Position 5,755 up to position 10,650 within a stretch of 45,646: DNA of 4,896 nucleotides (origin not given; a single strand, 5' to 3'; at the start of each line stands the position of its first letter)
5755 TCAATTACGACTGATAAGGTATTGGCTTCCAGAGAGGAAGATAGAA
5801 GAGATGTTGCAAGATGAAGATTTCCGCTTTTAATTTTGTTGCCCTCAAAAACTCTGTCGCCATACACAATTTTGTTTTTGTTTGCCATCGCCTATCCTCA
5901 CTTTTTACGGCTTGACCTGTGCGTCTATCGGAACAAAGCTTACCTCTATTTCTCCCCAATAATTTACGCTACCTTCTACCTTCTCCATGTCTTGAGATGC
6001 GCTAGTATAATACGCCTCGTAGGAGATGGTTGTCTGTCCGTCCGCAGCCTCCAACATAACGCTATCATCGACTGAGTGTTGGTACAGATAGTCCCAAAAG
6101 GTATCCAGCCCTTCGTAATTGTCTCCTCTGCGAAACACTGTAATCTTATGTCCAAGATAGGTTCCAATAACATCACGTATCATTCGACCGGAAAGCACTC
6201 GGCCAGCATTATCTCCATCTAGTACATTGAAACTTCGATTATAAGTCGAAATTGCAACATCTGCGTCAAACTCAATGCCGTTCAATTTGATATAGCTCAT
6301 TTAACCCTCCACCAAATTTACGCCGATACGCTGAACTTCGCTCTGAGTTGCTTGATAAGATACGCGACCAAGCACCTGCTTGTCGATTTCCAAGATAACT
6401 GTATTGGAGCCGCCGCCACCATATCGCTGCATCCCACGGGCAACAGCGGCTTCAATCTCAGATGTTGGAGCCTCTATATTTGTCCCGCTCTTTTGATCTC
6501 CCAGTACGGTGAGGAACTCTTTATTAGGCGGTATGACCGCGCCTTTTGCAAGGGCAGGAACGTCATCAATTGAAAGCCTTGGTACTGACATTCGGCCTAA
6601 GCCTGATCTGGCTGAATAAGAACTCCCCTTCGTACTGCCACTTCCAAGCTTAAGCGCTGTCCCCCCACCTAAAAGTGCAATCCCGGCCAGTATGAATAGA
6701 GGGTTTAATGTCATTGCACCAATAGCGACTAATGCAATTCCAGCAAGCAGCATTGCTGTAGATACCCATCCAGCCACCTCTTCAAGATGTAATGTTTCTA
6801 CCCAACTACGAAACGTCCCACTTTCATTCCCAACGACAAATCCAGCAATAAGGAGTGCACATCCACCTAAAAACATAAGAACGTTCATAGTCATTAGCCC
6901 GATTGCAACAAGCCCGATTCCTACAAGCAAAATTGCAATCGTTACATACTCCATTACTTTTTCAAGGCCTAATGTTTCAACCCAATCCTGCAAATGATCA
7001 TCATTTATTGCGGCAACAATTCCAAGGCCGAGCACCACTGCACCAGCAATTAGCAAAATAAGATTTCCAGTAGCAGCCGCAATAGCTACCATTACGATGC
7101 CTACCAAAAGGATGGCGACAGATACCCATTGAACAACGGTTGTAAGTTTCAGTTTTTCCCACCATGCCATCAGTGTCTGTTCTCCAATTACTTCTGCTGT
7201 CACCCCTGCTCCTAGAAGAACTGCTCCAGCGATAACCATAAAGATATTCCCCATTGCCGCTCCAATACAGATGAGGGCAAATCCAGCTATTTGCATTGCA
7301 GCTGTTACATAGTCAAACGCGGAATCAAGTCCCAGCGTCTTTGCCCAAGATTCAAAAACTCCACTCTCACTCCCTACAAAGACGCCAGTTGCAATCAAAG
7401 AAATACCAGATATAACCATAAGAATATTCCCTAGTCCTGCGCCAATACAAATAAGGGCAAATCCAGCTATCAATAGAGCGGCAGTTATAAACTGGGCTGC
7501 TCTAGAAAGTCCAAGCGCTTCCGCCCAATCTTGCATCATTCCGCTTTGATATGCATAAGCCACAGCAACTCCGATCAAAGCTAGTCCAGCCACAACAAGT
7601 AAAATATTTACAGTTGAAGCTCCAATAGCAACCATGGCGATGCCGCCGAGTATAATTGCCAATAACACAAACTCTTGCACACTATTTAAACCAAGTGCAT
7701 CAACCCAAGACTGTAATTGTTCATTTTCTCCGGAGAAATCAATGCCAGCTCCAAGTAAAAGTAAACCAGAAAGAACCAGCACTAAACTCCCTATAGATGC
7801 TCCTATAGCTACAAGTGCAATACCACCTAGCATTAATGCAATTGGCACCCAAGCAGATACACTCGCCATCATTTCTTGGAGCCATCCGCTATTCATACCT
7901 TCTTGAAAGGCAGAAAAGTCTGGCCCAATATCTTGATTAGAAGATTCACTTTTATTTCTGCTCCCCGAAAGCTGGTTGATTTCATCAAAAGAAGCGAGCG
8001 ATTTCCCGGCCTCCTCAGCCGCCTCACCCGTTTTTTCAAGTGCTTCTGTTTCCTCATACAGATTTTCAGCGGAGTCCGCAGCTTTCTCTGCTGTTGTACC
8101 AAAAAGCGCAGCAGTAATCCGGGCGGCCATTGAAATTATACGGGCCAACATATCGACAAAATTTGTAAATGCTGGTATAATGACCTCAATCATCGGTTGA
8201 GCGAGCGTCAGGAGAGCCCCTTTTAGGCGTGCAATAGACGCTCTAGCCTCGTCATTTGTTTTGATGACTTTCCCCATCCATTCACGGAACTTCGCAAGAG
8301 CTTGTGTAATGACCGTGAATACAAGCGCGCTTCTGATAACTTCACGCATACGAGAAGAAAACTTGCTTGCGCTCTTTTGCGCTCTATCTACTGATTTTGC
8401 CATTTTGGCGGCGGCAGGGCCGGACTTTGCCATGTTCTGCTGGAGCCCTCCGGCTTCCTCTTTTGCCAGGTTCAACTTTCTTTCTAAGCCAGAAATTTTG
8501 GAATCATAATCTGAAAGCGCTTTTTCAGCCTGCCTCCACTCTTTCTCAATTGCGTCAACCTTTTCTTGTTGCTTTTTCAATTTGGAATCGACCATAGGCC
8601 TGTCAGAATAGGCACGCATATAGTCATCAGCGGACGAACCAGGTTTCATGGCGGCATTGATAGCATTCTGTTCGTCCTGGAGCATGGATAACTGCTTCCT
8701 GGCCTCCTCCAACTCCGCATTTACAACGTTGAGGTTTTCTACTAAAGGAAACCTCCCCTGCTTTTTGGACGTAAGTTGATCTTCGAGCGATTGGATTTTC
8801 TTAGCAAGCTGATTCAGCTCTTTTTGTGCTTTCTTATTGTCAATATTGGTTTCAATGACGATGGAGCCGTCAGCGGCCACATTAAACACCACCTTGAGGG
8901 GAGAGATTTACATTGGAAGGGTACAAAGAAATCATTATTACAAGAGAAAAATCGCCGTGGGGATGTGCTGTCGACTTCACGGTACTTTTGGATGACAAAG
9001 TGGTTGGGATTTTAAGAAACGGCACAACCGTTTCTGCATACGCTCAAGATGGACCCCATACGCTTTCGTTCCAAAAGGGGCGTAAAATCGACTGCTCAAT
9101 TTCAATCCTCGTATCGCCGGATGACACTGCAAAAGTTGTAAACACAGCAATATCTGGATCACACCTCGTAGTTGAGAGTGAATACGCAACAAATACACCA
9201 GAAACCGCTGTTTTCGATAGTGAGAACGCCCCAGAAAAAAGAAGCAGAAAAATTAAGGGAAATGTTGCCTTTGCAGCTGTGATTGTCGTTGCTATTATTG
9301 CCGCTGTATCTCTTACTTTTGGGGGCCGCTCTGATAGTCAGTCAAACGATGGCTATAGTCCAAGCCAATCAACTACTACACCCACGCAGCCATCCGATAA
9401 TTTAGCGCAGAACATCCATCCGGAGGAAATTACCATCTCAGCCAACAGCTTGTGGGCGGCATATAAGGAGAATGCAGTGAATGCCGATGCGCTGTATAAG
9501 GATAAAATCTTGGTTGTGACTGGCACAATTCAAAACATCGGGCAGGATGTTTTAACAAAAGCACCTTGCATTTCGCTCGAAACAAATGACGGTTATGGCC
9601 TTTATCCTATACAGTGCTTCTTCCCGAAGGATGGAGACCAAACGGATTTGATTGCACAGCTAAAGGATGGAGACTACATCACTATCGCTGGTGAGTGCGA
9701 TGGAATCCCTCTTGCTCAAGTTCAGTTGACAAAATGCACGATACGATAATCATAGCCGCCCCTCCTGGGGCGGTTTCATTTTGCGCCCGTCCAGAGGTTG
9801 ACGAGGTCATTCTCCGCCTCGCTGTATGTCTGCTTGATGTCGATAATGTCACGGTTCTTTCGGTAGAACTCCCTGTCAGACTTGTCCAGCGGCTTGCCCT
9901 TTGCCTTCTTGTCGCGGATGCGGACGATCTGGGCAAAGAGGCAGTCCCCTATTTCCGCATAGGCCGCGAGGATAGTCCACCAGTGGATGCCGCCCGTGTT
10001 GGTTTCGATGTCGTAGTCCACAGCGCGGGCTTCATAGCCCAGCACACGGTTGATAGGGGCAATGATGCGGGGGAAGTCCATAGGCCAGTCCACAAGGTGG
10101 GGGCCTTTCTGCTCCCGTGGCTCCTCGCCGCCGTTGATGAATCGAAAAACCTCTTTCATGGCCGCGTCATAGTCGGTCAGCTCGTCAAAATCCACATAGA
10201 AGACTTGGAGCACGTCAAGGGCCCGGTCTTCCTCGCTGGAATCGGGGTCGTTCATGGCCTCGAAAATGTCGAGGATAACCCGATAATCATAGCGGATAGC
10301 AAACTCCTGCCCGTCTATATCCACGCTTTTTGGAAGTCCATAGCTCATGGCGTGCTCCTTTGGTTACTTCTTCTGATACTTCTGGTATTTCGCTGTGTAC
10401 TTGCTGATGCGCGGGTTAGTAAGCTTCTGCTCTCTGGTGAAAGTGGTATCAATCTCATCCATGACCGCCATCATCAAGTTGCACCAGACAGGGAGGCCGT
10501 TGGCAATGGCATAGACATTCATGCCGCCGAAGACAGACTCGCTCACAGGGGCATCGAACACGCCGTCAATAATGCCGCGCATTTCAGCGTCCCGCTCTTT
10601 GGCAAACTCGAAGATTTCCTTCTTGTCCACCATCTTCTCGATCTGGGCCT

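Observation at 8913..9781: Antisense membrane-protein moron inserted between the tape measure and its chaperone genes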

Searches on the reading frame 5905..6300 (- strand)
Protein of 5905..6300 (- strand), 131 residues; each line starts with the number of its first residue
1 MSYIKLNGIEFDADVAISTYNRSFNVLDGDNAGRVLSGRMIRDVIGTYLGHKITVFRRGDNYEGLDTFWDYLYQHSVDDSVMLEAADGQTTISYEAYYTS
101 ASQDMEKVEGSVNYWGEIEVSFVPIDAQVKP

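Call 4: search_protein_families(library=pfam, proteins=[window:5905-6300:-], max_evalue=0.1)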
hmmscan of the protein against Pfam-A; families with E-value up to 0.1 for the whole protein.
window:5905-6300:- (131 aa): 0 families

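Call 5: search_protein_families(library=phrogs, proteins=[window:5905-6300:-], max_evalue=0.01)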
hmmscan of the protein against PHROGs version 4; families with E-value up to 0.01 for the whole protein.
window:5905-6300:- (131 aa): 1 family
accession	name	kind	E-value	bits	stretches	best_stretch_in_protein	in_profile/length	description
phrog_1194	-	unknown function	4.2e-18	66.4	1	1-123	3-123/125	-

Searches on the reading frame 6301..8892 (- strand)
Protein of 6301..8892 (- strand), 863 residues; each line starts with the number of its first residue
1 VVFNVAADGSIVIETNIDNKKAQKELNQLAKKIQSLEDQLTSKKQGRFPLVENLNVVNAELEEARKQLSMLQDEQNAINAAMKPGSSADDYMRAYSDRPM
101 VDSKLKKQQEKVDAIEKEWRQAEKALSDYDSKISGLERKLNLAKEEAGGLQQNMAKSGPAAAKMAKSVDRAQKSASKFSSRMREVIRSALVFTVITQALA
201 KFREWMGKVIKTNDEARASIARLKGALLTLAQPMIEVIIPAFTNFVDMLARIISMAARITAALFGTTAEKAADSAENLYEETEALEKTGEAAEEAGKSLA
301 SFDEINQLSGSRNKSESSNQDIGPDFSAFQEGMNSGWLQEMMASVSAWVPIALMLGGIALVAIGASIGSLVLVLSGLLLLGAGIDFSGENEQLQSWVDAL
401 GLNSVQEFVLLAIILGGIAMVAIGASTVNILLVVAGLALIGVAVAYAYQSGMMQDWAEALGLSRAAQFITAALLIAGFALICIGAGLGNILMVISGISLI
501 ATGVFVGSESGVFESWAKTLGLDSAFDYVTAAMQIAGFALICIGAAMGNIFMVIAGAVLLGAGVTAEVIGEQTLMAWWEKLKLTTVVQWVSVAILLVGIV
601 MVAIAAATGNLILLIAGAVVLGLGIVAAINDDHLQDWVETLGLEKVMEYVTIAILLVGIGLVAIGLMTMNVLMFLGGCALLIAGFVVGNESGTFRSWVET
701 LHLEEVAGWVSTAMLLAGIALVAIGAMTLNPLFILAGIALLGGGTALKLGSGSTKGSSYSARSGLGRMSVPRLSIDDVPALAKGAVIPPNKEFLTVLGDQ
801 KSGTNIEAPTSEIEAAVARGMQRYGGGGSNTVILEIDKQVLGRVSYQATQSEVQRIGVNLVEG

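Call 4: search_protein_families(library=pfam, proteins=[window:6301-8892:-], max_evalue=0.1)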
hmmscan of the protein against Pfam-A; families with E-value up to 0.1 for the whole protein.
window:6301-8892:- (863 aa): 5 families
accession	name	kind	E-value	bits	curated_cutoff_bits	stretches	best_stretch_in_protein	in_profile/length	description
PF13166.12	AAA_13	-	0.0012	18.1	36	1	14-169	318-468/713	AAA domain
PF06160.17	EzrA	-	0.0074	15.1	39.6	1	16-188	270-429/557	Septation ring formation regulator, EzrA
PF20492.3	ERM_helical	-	0.011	16.3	40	1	108-186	11-89/120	Ezrin/radixin/moesin, alpha-helical domain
PF05266.19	DUF724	-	0.015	15.6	38.4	0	99-176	105-182/188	Protein of unknown function (DUF724)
PF09921.14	DUF2153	-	0.075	13.3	23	0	175-252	22-99/123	Uncharacterized protein conserved in archaea (DUF2153)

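Call 5: search_protein_families(library=phrogs, proteins=[window:6301-8892:-], max_evalue=0.01)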
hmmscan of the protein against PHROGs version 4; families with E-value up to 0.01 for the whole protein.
window:6301-8892:- (863 aa): 6 families
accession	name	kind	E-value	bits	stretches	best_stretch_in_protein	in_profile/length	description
phrog_1535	-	tail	6.5e-28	98.4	2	163-348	307-514/1152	tail length tape measure protein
phrog_23464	-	unknown function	4e-11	43.3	1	732-862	424-535/539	-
phrog_167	-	tail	4.6e-07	28.9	1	20-698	127-665/1555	tail length tape measure protein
phrog_1272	-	tail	5.8e-05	22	1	14-279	81-313/1606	tail length tape measure protein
phrog_4704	-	tail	0.00071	19.3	1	20-224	48-244/625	tail length tape measure protein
phrog_1533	-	tail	0.0023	16.5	1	21-200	48-243/1688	tail length tape measure protein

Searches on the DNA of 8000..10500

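Call 61: search_rna_families(source=window, start=8000, end=10500, threshold=evalue, max_evalue=1)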
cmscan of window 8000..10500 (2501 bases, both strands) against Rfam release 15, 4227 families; matches with E-value up to 1: 0.
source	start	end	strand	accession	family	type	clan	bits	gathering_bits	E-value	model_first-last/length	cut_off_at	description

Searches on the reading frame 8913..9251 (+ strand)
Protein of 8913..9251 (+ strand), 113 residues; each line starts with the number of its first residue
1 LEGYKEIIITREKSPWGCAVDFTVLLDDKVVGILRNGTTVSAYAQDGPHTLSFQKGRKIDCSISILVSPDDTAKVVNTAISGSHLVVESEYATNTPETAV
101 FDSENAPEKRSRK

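Call 24: search_protein_families(library=pfam, proteins=[window:8913-9251:+], max_evalue=1)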
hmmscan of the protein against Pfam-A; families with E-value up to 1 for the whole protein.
seq(113 aa): 0 families

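Call 83: search_protein_representatives(protein=window:8913-9212:+)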
Query: 100 residues. Proteins with E-value up to 0.001 (for the whole library): 27; up to 1e-10: 7; up to 1e-30: 3. The best 27 are listed.
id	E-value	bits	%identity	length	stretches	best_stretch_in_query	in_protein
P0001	3.5e-58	209.4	99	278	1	1-100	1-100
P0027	2.2e-57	206.8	99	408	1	1-99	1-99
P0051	1.1e-43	162.9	77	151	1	1-98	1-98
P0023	1.4e-27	111.4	77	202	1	16-84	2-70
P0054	1.5e-15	72.8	48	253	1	5-90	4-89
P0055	2.3e-14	69.0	45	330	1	1-83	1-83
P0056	5.4e-11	58.2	43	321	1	3-83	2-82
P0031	3.2e-09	52.6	64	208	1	54-98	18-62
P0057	2.4e-08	49.8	40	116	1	7-84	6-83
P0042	9.0e-08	47.9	47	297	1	6-70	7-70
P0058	1.2e-07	47.5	39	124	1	7-82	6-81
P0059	4.1e-07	45.8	45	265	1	6-71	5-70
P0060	5.5e-07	45.4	38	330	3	66-98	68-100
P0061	9.1e-06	41.5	35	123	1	4-78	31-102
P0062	1.0e-05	41.3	46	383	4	6-45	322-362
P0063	2.0e-05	40.4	37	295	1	3-85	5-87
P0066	4.8e-05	39.2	27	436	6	30-79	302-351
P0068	7.9e-05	38.5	45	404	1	6-71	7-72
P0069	2.2e-04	37.1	46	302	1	1-72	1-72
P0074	8.2e-04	35.3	35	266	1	6-96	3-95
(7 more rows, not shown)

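Call 84: search_protein_families(library=pfam, proteins=[P0054, P0055, P0056, P0059, P0062, P0063, P0066, P0068, P0069, P0074], max_evalue=0.001)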
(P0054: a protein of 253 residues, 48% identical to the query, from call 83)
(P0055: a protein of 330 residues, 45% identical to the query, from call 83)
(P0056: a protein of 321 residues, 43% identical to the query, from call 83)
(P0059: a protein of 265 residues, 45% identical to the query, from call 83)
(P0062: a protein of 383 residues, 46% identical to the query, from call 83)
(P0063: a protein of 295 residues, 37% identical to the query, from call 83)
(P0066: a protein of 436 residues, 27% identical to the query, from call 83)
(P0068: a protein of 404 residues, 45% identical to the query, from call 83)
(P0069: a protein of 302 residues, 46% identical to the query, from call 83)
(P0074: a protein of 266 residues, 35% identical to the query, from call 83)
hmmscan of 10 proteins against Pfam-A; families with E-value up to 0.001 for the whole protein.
P0054 (253 aa): 0 families

P0055 (330 aa): 1 family
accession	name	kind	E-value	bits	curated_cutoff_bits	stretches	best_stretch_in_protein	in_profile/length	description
PF12869.13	tRNA_anti-like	-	6e-19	68.5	23.5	1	126-314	5-142/146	tRNA_anti-like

P0056 (321 aa): 2 families
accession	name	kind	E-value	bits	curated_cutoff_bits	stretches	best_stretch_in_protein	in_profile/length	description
PF12869.13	tRNA_anti-like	-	9.9e-19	67.8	23.5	1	116-305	10-140/146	tRNA_anti-like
PF11008.14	DUF2846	-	0.00058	20.3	34.3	0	5-54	6-57/92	Protein of unknown function (DUF2846)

P0059 (265 aa): 0 families

P0062 (383 aa): 18 families
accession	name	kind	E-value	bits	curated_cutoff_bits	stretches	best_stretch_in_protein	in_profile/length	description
PF01476.26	LysM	-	1.2e-107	352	20.9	6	338-380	1-42/43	LysM domain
PF23473.1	LysM3_LYK4_5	-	3.2e-36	123.6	29.3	4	284-319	5-39/48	LYK4/5 LysM3 domain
PF00570.28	HRDC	-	5.2e-22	78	23.8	0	229-261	23-55/68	HRDC domain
PF23446.1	LysM1_NFP_LYK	-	4e-17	63.3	36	0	290-326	16-53/60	NFP/LYK LysM1 domain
PF23462.1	LysM3_NFP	-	5.1e-15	56.2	28.1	0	284-316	5-37/48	NFP LysM3 domain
PF22310.2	NMB0315_dom_I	-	2.2e-12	47.6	27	0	286-316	8-38/83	NMB0315-like, domain I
PF23577.1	LysM_RLK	-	1.9e-11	44.3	27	0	337-362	2-27/44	LysM domain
PF16365.12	EutK_C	-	4.5e-11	43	27.5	0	286-304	11-29/52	Ethanolamine utilization protein EutK C-terminus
PF15628.11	RRM_DME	-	1.1e-10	42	34.6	0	291-328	47-84/102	RRM in Demeter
PF13518.12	HTH_28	-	5.7e-09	36.4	25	0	286-308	9-31/52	Helix-turn-helix domain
PF13467.12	RHH_4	-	2.6e-08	34.2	25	0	62-80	23-41/67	Ribbon-helix-helix domain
PF12840.13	HTH_20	-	4e-07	30.3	27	0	289-307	18-36/51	Helix-turn-helix domain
PF13328.12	HD_4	-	7.2e-07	29.5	27.2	0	112-197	3-72/156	HD domain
PF04545.22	Sigma70_r4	-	8.1e-06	25.7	24.1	0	288-303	19-34/50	Sigma-70, region 4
PF13384.12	HTH_23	-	1.2e-05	25.4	24.6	0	286-309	14-37/50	Homeodomain-like domain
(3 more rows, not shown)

P0063 (295 aa): 1 family
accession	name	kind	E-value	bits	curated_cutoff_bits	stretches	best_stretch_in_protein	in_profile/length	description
PF11611.13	DUF4352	-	7.9e-10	39.5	25.9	1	169-271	5-104/122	Domain of unknown function (DUF4352)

P0066 (436 aa): 1 family
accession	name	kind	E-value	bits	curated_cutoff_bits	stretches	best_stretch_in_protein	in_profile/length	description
PF17164.10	DUF5122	-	2.4e-45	152.9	27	4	117-148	1-36/36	Domain of unknown function (DUF5122) beta-propeller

P0068 (404 aa): 3 families
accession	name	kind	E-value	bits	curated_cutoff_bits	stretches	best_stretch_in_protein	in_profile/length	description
PF04471.18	Mrr_cat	-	1.3e-27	96.7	21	1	289-397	1-113/115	Restriction endonuclease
PF22722.2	NA-iREase1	-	6.2e-09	36.3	27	1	302-383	6-89/106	NACHT-associated inactive Restriction Endonuclease 1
PF13156.12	Mrr_cat_2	-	9.1e-06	26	22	1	316-345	24-55/127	Restriction endonuclease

P0069 (302 aa): 1 family
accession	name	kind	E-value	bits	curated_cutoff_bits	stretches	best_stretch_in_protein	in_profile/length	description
PF11611.13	DUF4352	-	8.6e-09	36.2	25.9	1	173-275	9-102/122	Domain of unknown function (DUF4352)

P0074 (266 aa): 1 family
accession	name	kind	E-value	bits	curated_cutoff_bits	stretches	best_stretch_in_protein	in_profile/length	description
PF12869.13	tRNA_anti-like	-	1.3e-22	80.4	23.5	1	125-263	6-146/146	tRNA_anti-like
